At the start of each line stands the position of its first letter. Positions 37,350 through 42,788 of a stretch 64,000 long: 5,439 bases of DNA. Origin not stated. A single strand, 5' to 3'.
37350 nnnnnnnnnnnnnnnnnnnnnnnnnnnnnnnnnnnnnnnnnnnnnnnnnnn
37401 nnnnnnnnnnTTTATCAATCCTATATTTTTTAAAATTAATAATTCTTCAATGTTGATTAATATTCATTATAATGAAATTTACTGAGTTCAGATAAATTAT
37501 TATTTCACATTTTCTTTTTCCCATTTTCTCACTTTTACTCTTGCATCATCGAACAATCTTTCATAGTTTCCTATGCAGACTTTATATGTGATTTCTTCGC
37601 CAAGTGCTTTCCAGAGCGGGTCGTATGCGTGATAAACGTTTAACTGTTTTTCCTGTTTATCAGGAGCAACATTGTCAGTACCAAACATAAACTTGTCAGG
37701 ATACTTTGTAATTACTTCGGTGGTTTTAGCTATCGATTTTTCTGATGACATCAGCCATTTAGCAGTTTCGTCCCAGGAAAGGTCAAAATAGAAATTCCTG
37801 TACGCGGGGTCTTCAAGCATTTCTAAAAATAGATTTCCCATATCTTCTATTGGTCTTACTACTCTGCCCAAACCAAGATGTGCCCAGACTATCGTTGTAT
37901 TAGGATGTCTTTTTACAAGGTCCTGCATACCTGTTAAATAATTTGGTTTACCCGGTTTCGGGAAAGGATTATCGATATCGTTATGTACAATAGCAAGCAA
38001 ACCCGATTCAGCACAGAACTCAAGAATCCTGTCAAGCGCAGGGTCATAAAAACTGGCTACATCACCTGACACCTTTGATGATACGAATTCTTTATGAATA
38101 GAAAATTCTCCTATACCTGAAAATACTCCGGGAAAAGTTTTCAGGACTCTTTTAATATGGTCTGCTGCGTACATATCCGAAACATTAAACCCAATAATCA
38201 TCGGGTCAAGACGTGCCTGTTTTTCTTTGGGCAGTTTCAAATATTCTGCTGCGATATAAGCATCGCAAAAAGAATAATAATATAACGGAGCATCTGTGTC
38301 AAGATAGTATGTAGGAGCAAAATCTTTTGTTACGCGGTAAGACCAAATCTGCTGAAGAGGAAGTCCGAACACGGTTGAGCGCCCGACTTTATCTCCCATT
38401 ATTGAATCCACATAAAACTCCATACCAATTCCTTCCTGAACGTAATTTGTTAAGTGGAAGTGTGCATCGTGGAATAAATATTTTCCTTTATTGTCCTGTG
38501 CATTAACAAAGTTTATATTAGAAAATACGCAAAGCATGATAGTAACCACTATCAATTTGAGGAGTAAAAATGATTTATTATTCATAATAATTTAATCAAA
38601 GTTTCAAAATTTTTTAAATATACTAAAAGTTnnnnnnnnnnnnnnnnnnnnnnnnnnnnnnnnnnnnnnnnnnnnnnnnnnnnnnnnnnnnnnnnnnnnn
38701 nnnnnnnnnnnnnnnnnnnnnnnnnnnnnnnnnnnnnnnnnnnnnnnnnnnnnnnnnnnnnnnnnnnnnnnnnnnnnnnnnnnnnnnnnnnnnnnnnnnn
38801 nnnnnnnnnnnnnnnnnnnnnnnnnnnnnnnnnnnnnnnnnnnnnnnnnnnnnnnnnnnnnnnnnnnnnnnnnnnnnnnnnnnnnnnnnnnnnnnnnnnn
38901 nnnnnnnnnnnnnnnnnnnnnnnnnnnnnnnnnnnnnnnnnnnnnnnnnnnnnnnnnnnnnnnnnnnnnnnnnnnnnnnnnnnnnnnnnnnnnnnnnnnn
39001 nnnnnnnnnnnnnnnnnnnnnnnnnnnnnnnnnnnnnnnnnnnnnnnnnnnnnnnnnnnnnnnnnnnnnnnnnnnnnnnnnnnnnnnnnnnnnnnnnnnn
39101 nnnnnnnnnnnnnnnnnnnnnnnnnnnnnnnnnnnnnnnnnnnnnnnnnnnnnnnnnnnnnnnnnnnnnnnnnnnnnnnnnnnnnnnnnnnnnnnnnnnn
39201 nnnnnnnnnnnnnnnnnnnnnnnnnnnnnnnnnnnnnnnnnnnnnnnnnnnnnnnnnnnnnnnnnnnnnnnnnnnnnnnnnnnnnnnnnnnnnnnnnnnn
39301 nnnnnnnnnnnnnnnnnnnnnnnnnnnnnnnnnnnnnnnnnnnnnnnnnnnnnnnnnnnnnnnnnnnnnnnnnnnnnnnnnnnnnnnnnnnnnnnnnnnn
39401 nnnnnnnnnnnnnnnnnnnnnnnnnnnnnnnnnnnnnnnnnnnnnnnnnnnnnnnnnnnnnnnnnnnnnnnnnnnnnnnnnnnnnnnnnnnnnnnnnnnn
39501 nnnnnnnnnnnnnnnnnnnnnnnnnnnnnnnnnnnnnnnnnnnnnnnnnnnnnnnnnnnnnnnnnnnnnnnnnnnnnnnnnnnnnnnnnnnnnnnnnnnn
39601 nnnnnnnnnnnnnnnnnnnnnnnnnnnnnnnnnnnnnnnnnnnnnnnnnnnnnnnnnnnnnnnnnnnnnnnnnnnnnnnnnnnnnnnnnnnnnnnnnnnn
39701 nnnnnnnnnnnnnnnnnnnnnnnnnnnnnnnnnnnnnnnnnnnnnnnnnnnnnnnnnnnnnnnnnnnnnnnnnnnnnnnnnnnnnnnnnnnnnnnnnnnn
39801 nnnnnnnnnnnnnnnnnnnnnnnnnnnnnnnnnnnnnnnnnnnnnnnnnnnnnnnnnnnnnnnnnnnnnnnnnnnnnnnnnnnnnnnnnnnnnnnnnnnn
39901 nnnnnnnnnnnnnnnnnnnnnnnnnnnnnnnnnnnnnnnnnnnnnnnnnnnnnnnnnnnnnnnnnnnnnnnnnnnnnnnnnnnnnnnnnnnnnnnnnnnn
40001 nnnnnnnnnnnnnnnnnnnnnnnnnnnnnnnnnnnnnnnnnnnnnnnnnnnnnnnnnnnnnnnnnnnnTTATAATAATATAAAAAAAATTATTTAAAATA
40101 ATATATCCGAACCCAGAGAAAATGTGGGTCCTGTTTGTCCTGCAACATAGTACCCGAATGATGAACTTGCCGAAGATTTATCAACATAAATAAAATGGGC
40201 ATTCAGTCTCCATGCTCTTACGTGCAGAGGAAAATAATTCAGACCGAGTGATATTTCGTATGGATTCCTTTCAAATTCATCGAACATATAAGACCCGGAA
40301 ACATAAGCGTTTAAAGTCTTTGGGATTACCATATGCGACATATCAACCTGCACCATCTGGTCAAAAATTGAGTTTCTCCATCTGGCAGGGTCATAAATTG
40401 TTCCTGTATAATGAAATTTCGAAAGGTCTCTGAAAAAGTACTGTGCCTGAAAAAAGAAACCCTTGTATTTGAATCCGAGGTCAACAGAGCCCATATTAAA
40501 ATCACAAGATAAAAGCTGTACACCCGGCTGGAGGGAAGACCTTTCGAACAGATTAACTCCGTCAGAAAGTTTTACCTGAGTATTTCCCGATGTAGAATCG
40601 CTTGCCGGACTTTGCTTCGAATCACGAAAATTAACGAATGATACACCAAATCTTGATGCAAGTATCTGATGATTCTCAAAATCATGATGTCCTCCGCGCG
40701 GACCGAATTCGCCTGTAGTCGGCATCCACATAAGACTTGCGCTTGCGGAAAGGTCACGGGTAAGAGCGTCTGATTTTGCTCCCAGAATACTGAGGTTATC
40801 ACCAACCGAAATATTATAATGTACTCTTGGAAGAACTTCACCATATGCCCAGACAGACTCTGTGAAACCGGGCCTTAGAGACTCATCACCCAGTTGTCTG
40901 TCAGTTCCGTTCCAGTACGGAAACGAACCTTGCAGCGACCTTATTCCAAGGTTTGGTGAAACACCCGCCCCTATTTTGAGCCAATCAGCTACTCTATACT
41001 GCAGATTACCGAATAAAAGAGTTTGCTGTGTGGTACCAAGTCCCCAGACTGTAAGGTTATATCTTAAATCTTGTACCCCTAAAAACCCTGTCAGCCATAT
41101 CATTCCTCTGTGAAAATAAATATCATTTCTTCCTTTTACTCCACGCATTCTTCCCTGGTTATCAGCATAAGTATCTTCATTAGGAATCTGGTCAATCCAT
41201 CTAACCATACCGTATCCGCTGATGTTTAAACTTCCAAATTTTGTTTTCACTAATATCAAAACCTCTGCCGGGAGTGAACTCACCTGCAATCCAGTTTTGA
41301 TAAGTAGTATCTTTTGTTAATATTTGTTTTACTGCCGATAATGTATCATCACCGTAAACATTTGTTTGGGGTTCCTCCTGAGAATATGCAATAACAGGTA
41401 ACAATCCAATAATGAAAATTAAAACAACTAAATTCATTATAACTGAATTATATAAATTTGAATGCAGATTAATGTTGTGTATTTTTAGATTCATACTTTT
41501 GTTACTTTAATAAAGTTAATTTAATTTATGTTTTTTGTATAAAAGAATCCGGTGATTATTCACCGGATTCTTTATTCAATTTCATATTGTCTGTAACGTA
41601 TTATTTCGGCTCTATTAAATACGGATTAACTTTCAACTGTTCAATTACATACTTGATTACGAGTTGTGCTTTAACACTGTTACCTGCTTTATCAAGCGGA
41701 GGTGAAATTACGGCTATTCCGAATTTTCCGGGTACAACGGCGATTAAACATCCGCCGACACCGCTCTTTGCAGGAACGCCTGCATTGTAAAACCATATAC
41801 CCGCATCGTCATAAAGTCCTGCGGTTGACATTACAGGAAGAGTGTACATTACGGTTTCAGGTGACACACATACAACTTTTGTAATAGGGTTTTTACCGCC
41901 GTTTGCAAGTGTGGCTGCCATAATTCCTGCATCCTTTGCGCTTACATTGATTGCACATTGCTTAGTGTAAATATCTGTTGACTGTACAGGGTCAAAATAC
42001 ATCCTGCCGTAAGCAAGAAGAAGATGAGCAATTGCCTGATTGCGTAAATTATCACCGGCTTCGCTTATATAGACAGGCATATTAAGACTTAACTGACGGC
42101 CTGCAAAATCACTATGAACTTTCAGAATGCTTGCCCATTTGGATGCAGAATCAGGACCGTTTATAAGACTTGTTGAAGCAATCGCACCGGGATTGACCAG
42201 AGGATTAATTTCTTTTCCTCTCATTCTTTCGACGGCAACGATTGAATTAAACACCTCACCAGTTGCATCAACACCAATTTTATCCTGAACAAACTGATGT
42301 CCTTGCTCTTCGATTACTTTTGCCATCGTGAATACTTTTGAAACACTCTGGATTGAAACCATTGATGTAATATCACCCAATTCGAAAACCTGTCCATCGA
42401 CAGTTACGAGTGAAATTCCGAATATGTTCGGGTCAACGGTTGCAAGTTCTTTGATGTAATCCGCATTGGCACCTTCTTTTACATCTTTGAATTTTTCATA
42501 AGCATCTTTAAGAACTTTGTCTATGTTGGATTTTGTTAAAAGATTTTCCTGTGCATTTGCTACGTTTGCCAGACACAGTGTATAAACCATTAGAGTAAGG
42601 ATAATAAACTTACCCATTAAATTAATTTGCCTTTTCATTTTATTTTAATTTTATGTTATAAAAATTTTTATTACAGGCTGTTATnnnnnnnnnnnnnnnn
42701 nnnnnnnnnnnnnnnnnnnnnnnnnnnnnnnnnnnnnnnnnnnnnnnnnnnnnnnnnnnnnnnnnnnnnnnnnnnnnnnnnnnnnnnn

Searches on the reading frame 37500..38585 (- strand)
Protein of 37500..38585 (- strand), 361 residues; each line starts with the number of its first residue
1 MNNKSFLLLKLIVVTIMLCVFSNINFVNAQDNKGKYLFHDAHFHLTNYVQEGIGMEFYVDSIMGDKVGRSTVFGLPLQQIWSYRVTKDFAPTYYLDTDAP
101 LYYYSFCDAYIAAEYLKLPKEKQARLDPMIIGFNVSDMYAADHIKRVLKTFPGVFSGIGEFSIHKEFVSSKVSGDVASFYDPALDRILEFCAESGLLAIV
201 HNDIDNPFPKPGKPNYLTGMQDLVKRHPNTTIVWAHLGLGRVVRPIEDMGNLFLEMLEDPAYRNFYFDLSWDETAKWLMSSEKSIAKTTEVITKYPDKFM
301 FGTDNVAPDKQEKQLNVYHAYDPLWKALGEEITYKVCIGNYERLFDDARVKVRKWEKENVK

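Call 49: search_protein_families(library=pfam, proteins=[window:37500-38585:-], max_evalue=0.001)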
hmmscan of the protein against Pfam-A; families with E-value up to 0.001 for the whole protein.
window:37500-38585:- (361 aa): 1 family
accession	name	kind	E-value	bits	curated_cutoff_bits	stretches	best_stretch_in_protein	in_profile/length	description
PF04909.20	Amidohydro_2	-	3.1e-11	44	26.4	1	171-345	113-287/289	Amidohydrolase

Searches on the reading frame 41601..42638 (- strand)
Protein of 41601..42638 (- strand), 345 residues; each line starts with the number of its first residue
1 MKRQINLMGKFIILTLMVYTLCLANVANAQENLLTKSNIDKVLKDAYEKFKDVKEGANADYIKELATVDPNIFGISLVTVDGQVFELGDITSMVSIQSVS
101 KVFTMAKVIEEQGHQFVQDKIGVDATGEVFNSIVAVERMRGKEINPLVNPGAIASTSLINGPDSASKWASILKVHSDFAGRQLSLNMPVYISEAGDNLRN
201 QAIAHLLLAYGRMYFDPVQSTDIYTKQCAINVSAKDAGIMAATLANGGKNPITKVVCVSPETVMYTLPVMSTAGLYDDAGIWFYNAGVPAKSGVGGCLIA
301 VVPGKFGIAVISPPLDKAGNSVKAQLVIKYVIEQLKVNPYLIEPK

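Call 49: search_protein_families(library=pfam, proteins=[window:41601-42638:-], max_evalue=0.001)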
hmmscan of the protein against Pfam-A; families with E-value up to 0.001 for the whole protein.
window:41601-42638:- (345 aa): 1 family
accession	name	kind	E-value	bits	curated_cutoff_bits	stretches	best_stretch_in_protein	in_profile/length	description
PF04960.20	Glutaminase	-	5.7e-94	314.9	27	1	56-338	1-284/286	Glutaminase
